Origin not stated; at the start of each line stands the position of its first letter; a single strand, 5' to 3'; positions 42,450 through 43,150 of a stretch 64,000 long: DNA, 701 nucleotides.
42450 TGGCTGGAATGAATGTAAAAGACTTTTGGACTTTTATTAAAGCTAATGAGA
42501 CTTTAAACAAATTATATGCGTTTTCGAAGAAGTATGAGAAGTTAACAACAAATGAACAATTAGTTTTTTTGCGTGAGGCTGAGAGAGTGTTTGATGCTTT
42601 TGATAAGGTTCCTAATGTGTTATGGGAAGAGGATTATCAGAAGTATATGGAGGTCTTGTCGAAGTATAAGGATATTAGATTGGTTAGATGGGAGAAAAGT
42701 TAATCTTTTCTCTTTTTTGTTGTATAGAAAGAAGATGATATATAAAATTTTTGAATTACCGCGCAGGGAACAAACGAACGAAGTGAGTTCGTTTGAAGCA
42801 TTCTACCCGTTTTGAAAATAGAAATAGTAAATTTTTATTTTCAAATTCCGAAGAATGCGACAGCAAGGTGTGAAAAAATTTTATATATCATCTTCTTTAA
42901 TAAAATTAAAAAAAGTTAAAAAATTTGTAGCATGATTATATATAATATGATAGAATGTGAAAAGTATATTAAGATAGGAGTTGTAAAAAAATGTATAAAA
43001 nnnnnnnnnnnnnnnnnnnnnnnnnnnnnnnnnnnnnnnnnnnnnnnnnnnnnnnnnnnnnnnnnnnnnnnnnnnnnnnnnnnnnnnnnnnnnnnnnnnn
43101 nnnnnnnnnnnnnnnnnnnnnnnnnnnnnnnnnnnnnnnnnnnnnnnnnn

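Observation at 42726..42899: Two MITE-like elements (174-175 bp, 26-bp TIRs) in inverted orientation bracket the pyrH-frr-uppS-cdsA-rseP-polC cluster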

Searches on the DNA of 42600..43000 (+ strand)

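Call 10: search_rna_families(source=window, start=42600, end=43000, threshold=evalue, max_evalue=10)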
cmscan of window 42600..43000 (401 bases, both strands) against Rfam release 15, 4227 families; matches with E-value up to 10: 1.
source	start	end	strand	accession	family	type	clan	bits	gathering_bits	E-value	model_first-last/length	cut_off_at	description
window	42665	42810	+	RF00548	U11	Gene; snRNA; splicing;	CL00005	13.1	39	6.8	1-134/134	no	U11 spliceosomal RNA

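Call 40: build_rna_model(alignment_id=A2)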
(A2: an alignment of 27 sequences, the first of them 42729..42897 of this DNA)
Model R1 built from alignment A2 (27 sequences, 219 columns); structure: RNAalifold consensus.
model positions 169; base pairs 37; branch points 1; effective number of sequences 1.38; information 0.591 bits per position. Calibrated on 0.2 Mb of random sequence (short: E-values are rough).
structure used (alignment columns):
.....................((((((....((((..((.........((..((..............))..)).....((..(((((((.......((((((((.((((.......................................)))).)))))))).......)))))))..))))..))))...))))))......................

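Call 41: search_with_rna_model(model_id=R1, sources=[window, L001, L002, L003, L004, L005, L006, L007, L009, L010, L011, L012, L013, L014, L015, L016, L017, L018, L019, L020, L021, L022, L023, L024, L025, L026, L027, L028, L029, L030, L031], max_evalue=1)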
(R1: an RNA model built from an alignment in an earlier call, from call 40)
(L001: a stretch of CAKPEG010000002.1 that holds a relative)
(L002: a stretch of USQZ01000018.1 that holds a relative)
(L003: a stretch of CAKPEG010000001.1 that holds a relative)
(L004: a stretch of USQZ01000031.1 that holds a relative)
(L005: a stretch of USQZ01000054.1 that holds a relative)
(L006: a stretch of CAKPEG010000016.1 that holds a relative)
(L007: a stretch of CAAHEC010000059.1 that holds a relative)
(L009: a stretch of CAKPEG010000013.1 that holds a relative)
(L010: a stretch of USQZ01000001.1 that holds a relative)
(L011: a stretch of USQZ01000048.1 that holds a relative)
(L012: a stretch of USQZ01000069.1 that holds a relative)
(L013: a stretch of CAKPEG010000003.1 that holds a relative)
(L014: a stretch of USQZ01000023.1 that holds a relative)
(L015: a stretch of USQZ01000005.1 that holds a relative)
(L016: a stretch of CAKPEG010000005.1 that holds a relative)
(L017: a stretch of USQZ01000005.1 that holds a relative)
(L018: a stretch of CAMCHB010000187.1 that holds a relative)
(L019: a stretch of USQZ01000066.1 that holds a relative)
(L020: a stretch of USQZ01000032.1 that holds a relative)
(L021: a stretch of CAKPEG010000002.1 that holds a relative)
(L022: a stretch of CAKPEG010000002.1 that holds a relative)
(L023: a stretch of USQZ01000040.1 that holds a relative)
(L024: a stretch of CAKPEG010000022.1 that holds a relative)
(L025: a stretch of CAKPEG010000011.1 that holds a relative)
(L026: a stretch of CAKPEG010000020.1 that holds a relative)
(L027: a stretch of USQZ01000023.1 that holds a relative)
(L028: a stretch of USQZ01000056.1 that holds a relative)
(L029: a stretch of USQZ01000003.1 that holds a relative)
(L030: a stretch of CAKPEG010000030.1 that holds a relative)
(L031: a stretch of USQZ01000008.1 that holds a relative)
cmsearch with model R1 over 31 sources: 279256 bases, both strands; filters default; matches with E-value up to 1: 80.
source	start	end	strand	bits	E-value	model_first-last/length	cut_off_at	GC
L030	4353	4521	+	203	4.4e-40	1-169/169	no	0.36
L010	990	1157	+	190.2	2.4e-37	1-169/169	no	0.31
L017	6641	6809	-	190.2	2.4e-37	1-169/169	no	0.31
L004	3410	3578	-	190.1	2.5e-37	1-169/169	no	0.33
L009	7152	7320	-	189.8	2.9e-37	1-169/169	no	0.31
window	52613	52779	-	189.6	3.3e-37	1-169/169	no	0.29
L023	3594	3768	+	189.5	3.4e-37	1-169/169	no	0.34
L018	201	368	-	189.2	3.9e-37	1-169/169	no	0.3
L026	4464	4632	+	188.7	5e-37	1-169/169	no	0.33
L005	2362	2530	+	187.7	8.3e-37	1-169/169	no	0.32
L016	5413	5612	-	187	1.1e-36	1-169/169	no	0.34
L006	4776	4943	-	186.7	1.3e-36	1-169/169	no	0.3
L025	4551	4750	-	184.4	4.2e-36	1-169/169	no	0.31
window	42729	42896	+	182.9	8.8e-36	1-169/169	no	0.31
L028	6780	6973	-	181.5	1.7e-35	1-169/169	no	0.3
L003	1040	1236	+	178.7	6.7e-35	1-169/169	no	0.3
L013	6300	6479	+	178.4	7.7e-35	1-169/169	no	0.34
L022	539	735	+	174.9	4.4e-34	1-169/169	no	0.3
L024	7380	7540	+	173.1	1.1e-33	1-169/169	no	0.32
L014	348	516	-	172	1.8e-33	1-169/169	no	0.3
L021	5476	5641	-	169.8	5.4e-33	1-169/169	no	0.3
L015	3482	3662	+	164.4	7.7e-32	1-169/169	no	0.31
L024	305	502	+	159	1.1e-30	1-169/169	no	0.29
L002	6121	6268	-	154.1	1.2e-29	28-169/169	5'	0.38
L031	1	139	+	153.8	1.4e-29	30-169/169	5'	0.34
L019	3526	3688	-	149.8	9.5e-29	1-169/169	no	0.29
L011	1246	1376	+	148.6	1.7e-28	1-169/169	no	0.37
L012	5857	6001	-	147.6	2.9e-28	31-169/169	5'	0.36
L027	1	131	+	146.2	5.6e-28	39-169/169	5'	0.35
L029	1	162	+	131.4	8.2e-25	39-169/169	5'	0.31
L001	7340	7474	-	129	2.7e-24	1-169/169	no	0.36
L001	6631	6765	-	122.6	6.2e-23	1-169/169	no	0.33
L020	3347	3431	-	81.4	3.6e-14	85-169/169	5'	0.25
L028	1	70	-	74.6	1e-12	1-69/169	3'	0.36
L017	1150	1288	-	69.9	1e-11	1-169/169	no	0.32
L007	1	74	+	51.6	8e-08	94-169/169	5'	0.22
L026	4529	4597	-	43.4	4.7e-06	66-134/169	no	0.26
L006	4811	4878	+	41.2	1.3e-05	66-134/169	no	0.24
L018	236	303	+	40.3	2.1e-05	66-134/169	no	0.24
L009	7187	7255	+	40.1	2.3e-05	66-134/169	no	0.28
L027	28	96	-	39.1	3.7e-05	66-134/169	no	0.29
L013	6376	6444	-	38.4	5.2e-05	66-134/169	no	0.32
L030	4418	4486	-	38.1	6.2e-05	66-134/169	no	0.3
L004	3444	3512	+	37.1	9.8e-05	66-134/169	no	0.29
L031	37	104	-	35.7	0.00019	66-134/169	no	0.26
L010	1055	1122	-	34.9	0.00029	66-134/169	no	0.24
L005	2427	2495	-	34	0.00046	66-134/169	no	0.3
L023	3659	3733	-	32.6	0.0009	66-134/169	no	0.32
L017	6676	6744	+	32.1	0.0012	66-134/169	no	0.26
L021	5511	5576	+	31.3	0.0017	66-134/169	no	0.27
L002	6156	6230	+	30.2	0.003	66-134/169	no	0.35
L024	369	468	-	28.9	0.0056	66-134/169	no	0.27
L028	6814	6908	+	28.8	0.0058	66-134/169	no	0.28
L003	1105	1201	-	28.6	0.0066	66-134/169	no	0.29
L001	7341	7473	+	28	0.0087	1-169/169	no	0.37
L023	3485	3580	+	26.7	0.016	1-169/169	no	0.28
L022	656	734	-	26.6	0.017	1-169/169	no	0.27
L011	1247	1377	-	26.5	0.018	1-169/169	no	0.37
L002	3191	3329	+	25.7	0.027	1-169/169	no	0.25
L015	3313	3441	-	25.6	0.028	1-169/169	no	0.27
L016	5448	5547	+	24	0.061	66-134/169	no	0.33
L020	3346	3431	+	23.7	0.072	1-115/169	3'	0.24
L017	6499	6627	+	23.4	0.084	1-169/169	no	0.29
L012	5896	5962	+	23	0.1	70-130/169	no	0.3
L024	7381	7541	-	22.8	0.11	1-169/169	no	0.32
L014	400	517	+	22.3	0.14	1-169/169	no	0.31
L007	5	75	-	22.2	0.15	1-169/169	no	0.23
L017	1151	1287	+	21.8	0.18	1-169/169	no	0.33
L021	5653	5782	+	21.8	0.19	1-169/169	no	0.25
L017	6438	6496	+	21.6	0.2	1-169/169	no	0.2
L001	6632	6766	+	20.4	0.35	1-169/169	no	0.33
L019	3577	3613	+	19.7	0.51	84-122/169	no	0.14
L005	1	127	-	19.4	0.59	1-169/169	no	0.28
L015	1578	1646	+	19.1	0.68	1-169/169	no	0.22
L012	2351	2399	+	19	0.72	1-169/169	no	0.24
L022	369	495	-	18.9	0.76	1-169/169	no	0.24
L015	3547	3628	-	18.9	0.76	65-134/169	no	0.22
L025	430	497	-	18.8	0.78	1-169/169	no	0.22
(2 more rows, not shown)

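Call 50: search_with_rna_model(model_id=R1, sources=[L052, L053, L054, L055, L056, L057, L058, L059, L060, L061, L062, L033, L039], max_evalue=1)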
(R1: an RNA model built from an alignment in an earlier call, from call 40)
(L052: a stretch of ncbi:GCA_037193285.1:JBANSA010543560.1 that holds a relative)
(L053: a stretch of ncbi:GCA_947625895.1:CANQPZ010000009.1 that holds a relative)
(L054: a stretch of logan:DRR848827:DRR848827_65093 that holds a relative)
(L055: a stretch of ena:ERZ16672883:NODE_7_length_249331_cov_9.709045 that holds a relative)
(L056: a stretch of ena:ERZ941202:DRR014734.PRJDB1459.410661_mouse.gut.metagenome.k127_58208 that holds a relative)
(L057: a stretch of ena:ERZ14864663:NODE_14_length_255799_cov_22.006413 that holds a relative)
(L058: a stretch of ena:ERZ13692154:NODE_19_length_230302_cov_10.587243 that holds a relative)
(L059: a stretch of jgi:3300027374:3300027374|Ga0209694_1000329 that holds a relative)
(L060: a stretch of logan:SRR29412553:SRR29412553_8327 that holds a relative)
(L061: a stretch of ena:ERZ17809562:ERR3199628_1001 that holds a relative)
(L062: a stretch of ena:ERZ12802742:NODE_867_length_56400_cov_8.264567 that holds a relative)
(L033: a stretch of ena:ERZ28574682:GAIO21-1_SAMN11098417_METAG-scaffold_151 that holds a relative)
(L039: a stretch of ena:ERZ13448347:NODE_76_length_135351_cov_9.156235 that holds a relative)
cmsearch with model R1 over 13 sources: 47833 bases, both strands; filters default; matches with E-value up to 1: 0.
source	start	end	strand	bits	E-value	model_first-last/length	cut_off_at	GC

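Call 71: search_with_rna_model(model_id=R1, sources=[window, L001, L003, L004, L005, L006, L009, L011, L013, L014, L015, L016, L017, L019, L021, L022, L023, L024, L025, L026, L030], max_evalue=1e-9, make_alignment=true)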
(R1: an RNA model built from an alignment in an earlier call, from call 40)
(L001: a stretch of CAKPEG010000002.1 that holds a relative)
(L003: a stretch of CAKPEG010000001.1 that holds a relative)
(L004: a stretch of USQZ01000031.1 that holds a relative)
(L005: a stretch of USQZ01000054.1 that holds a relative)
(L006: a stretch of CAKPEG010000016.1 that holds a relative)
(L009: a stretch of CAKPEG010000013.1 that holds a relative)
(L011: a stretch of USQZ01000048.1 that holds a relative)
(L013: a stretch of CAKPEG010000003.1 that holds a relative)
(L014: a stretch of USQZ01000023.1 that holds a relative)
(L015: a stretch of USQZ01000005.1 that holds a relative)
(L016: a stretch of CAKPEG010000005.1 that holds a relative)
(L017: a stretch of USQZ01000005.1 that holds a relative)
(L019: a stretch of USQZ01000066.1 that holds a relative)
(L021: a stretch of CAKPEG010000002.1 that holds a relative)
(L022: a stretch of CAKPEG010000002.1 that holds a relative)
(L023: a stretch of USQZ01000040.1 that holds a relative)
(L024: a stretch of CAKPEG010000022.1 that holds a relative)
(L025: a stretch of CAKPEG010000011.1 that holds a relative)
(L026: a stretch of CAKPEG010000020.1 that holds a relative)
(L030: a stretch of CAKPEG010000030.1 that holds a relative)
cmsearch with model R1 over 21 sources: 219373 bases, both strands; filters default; matches with E-value up to 1e-9: 25.
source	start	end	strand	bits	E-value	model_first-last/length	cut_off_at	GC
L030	4353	4521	+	203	3.5e-40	1-169/169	no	0.36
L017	6641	6809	-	190.2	1.9e-37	1-169/169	no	0.31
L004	3410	3578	-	190.1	2e-37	1-169/169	no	0.33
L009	7152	7320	-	189.8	2.3e-37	1-169/169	no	0.31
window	52613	52779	-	189.6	2.6e-37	1-169/169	no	0.29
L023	3594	3768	+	189.5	2.6e-37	1-169/169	no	0.34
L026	4464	4632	+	188.7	3.9e-37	1-169/169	no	0.33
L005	2362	2530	+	187.7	6.5e-37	1-169/169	no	0.32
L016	5413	5612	-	187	9e-37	1-169/169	no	0.34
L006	4776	4943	-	186.7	1e-36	1-169/169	no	0.3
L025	4551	4750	-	184.4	3.3e-36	1-169/169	no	0.31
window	42729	42896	+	182.9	6.9e-36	1-169/169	no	0.31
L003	1040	1236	+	178.7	5.3e-35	1-169/169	no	0.3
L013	6300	6479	+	178.4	6e-35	1-169/169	no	0.34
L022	539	735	+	174.9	3.4e-34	1-169/169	no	0.3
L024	7380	7540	+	173.1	8.3e-34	1-169/169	no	0.32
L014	348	516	-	172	1.4e-33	1-169/169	no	0.3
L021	5476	5641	-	169.8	4.2e-33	1-169/169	no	0.3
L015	3482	3662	+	164.4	6e-32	1-169/169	no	0.31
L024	305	502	+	159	8.4e-31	1-169/169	no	0.29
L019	3526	3688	-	149.8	7.5e-29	1-169/169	no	0.29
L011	1246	1376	+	148.6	1.4e-28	1-169/169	no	0.37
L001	7340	7474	-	129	2.1e-24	1-169/169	no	0.36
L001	6631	6765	-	122.6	4.9e-23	1-169/169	no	0.33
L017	1150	1288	-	69.9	7.9e-12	1-169/169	no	0.32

Alignment A3: 25 matches aligned to the model, 222 columns, each read 5' to 3' on its own strand. Consensus structure (alignment columns), stored with it:
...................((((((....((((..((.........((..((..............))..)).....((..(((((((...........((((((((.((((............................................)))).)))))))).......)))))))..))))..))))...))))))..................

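Call 74: search_dna_similar(query=window:42728-42898:+, collection=plasmids, mode=distant, max_evalue=0.01, max_rows=10)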
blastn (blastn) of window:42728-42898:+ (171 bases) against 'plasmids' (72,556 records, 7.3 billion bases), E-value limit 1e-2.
No match.

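Call 75: search_dna_similar(query=window:42728-42898:+, collection=phages, mode=distant, max_evalue=0.01, max_rows=10)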
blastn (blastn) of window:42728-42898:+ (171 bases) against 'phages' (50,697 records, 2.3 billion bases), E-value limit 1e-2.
No match.
